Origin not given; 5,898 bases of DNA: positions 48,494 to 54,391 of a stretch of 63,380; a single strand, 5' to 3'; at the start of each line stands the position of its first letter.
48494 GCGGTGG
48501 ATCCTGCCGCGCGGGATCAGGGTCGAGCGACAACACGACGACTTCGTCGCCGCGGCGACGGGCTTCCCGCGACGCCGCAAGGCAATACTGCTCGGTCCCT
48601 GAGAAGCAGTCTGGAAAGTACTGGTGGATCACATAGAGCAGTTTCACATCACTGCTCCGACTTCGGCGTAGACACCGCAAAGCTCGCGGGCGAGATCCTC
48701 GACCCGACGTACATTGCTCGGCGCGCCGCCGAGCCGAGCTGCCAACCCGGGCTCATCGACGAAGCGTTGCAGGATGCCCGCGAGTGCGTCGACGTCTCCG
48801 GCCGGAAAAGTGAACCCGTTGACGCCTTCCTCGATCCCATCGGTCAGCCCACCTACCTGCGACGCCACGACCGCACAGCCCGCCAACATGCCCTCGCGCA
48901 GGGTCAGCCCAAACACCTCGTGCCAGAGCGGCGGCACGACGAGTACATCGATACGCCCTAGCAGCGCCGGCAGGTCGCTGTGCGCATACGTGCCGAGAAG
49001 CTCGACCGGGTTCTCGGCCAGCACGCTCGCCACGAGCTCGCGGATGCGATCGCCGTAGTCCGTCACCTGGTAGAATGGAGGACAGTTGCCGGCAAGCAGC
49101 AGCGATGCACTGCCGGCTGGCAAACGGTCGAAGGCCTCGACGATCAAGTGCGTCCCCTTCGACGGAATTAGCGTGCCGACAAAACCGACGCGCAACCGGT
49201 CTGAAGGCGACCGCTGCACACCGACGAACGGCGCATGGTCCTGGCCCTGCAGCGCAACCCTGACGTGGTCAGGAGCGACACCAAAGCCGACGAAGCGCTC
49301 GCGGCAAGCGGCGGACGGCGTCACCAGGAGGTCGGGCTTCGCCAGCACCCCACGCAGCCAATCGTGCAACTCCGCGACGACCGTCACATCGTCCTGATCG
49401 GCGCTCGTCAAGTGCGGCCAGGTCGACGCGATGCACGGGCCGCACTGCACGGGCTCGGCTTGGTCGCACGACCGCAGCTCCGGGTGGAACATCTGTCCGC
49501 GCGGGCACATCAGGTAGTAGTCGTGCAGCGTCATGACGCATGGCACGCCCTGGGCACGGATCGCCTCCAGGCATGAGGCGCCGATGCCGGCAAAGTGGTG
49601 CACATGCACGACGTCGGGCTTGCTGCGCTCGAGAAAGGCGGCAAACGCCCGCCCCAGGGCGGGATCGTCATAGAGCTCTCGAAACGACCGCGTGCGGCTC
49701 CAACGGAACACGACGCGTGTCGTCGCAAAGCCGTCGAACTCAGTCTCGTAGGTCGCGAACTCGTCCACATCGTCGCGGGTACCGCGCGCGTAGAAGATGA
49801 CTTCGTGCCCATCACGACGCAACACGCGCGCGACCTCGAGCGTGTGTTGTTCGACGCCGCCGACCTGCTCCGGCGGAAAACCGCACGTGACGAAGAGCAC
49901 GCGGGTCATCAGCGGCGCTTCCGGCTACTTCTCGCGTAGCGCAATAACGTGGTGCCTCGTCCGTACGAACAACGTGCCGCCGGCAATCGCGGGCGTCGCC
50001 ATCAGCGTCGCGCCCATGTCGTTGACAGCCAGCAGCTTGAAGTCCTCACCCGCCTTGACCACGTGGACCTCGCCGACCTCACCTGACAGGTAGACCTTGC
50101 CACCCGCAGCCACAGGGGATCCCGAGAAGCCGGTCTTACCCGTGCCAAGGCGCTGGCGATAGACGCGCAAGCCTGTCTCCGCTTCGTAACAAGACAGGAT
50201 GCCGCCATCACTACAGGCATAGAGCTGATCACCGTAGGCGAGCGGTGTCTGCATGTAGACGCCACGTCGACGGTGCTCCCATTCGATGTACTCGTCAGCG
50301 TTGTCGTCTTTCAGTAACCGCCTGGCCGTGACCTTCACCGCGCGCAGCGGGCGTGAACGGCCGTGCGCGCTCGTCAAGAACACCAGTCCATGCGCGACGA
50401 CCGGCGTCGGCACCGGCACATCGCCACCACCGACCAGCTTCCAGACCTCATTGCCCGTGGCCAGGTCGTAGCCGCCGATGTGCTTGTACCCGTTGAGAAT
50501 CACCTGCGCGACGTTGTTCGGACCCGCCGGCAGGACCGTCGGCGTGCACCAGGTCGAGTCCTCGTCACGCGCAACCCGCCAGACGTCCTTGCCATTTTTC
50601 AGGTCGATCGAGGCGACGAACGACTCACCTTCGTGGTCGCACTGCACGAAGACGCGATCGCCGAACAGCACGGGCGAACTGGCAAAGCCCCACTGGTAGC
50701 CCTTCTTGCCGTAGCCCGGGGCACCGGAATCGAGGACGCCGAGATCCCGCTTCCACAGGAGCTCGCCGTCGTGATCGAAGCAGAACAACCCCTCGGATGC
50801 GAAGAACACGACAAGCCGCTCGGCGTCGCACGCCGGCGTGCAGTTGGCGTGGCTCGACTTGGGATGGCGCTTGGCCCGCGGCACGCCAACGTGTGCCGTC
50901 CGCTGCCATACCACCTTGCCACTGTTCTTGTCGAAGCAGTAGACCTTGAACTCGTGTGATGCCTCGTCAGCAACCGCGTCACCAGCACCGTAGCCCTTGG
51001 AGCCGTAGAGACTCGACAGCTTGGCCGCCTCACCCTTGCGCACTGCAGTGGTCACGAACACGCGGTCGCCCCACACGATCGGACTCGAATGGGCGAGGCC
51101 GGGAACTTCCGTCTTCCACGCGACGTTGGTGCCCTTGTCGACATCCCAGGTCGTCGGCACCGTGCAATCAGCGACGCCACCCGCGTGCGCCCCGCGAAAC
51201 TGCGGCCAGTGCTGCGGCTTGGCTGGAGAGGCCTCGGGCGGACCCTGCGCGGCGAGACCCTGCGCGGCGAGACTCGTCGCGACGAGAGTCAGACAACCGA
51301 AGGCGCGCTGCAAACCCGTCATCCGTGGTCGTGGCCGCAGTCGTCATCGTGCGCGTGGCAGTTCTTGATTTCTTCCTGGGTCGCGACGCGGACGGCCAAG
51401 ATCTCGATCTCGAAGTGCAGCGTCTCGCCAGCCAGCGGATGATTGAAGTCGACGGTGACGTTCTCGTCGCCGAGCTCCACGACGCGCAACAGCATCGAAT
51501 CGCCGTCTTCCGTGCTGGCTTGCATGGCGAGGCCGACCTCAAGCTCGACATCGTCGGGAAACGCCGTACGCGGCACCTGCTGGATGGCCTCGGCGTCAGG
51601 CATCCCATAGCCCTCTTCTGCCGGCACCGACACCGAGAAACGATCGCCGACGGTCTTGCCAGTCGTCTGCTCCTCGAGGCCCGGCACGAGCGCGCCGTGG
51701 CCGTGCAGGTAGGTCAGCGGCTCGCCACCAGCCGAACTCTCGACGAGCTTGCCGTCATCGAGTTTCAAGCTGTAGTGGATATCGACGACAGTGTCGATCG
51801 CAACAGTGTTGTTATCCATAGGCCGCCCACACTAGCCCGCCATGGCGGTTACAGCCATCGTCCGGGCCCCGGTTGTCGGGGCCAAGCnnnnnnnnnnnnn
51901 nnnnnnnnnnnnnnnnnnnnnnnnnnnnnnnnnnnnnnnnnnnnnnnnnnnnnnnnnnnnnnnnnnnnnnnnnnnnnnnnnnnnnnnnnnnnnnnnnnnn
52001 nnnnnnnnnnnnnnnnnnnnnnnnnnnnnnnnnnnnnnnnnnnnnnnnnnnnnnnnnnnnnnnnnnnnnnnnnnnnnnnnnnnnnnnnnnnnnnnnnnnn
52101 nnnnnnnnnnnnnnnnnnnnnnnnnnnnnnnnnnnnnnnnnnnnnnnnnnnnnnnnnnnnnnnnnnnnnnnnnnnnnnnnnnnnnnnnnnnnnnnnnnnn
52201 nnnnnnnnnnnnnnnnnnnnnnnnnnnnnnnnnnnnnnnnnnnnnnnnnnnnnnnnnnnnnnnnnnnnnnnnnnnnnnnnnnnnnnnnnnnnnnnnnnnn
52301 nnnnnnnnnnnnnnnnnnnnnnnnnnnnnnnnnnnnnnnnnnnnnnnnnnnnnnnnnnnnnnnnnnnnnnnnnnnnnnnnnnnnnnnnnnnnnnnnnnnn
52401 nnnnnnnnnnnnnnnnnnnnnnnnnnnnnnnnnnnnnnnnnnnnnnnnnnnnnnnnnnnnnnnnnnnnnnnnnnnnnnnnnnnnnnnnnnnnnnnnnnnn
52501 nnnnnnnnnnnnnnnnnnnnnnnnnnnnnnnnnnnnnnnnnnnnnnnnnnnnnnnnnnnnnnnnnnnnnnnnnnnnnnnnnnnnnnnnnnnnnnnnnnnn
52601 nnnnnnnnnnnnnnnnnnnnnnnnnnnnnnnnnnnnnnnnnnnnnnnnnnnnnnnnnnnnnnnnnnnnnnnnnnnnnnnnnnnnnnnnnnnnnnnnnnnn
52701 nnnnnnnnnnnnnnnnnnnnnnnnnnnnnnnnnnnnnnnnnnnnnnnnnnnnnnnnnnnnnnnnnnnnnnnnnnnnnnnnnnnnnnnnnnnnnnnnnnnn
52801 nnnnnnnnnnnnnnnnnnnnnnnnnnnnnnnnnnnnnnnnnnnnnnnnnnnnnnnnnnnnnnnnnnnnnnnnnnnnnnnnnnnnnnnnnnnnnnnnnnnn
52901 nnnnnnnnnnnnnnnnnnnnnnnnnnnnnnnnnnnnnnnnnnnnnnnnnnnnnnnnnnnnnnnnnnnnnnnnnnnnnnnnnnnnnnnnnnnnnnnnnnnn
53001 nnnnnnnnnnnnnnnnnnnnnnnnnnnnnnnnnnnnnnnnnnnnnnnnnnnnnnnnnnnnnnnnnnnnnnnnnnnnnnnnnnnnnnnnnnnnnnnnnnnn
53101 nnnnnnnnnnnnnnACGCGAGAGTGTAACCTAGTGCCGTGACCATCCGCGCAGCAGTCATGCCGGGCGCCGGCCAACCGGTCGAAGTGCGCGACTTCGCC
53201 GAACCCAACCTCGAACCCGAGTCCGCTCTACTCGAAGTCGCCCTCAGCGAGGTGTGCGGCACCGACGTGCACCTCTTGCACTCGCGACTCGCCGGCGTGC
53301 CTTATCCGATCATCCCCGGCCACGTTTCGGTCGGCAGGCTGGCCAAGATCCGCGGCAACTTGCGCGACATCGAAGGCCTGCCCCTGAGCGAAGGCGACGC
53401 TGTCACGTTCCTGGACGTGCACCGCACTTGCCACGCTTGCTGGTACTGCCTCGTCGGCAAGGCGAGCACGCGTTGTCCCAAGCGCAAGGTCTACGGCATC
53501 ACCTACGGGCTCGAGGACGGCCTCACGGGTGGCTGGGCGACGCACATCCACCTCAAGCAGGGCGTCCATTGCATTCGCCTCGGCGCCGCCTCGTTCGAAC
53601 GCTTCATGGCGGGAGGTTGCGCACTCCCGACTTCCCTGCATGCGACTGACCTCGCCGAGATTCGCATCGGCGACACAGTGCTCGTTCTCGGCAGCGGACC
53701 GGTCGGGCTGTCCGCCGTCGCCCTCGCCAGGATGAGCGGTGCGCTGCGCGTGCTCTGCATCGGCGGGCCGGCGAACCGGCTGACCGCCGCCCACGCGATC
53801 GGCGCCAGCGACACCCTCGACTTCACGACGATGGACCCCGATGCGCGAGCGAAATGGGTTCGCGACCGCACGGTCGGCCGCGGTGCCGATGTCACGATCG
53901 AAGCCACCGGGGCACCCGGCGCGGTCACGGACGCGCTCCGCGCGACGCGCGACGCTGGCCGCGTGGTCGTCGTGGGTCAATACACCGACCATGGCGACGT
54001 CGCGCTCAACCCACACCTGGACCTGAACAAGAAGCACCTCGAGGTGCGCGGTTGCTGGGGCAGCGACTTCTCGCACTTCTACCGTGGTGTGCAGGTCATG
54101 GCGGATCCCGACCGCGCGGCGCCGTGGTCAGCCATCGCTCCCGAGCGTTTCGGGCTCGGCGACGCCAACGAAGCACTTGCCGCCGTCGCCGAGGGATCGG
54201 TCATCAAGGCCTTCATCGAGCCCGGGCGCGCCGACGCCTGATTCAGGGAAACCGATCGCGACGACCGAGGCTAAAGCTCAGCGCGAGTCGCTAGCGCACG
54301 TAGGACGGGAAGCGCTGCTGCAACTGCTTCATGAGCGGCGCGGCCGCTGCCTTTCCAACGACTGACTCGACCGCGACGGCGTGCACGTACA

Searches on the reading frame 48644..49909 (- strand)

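Call 56: search_protein_families(library=pfam, proteins=[window:48644-49909:-], max_evalue=0.0001)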
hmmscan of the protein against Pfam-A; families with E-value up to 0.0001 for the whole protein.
window:48644-49909:- (421 aa): 4 families
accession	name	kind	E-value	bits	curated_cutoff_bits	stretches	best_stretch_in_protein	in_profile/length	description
PF00534.26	Glycos_transf_1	-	2.7e-26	92.6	26.4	1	233-394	10-166/172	Glycosyl transferases group 1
PF13439.12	Glyco_transf_4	-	3.9e-25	89.3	28.5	1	16-220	1-163/170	Glycosyltransferase Family 4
PF13692.12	Glyco_trans_1_4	-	1.3e-23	84.3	27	1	240-383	3-139/142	Glycosyl transferases group 1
PF13579.12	Glyco_trans_4_4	-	4.8e-18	66.4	29.7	1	17-218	1-154/158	Glycosyl transferase 4-like domain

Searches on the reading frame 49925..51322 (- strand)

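Call 56: search_protein_families(library=pfam, proteins=[window:49925-51322:-], max_evalue=0.0001)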
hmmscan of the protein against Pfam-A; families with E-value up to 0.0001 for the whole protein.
window:49925-51322:- (465 aa): 3 families
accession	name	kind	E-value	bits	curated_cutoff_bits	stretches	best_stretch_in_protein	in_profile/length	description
PF13360.13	PQQ_2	-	4e-28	99.1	27.6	2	126-387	4-230/233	Outer membrane protein assembly factor BamB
PF13570.13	Beta-prop_ACSF4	-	2.1e-11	44.2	133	0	221-448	61-265/329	Beta-alanine-activating enzyme, beta-propeller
PF01011.28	PQQ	-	4.5e-06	26.1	26.7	0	355-409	48-102/595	Glucose/ethanol/alcohol dehydrogenase, beta-propeller domain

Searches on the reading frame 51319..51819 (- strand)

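Call 56: search_protein_families(library=pfam, proteins=[window:51319-51819:-], max_evalue=0.0001)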
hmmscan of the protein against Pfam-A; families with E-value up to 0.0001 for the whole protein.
window:51319-51819:- (166 aa): 1 family
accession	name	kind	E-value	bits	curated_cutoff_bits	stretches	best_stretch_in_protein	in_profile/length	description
PF00254.34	FKBP_C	-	5.5e-13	49.5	21.1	1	6-93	5-74/94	FKBP-type peptidyl-prolyl cis-trans isomerase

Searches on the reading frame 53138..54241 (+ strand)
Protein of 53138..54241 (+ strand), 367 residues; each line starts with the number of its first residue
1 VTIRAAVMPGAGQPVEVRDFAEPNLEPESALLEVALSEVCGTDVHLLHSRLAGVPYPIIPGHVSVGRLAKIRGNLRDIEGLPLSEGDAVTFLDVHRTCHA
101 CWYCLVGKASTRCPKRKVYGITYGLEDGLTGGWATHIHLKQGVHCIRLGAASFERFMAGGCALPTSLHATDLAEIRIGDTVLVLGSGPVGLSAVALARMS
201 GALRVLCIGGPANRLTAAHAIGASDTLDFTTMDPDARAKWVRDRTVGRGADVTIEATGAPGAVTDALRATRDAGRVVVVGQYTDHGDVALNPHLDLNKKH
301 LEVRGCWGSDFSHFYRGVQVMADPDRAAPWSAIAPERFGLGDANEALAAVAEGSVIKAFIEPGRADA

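Call 57: search_protein_families(library=pfam, proteins=[window:53138-54241:+], max_evalue=0.0001)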
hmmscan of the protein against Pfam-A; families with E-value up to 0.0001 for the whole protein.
window:53138-54241:+ (367 aa): 3 families
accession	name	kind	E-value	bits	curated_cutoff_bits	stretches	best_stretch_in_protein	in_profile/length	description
PF00107.32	ADH_zinc_N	-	2.9e-20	73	31.8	1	188-320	1-126/129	Zinc-binding dehydrogenase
PF08240.17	ADH_N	-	2e-11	44.5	23.5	1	27-141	2-96/104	Alcohol dehydrogenase GroES-like domain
PF16912.11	Glu_dehyd_C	-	4e-10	40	34.9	1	179-347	32-198/211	Glucose dehydrogenase C-terminus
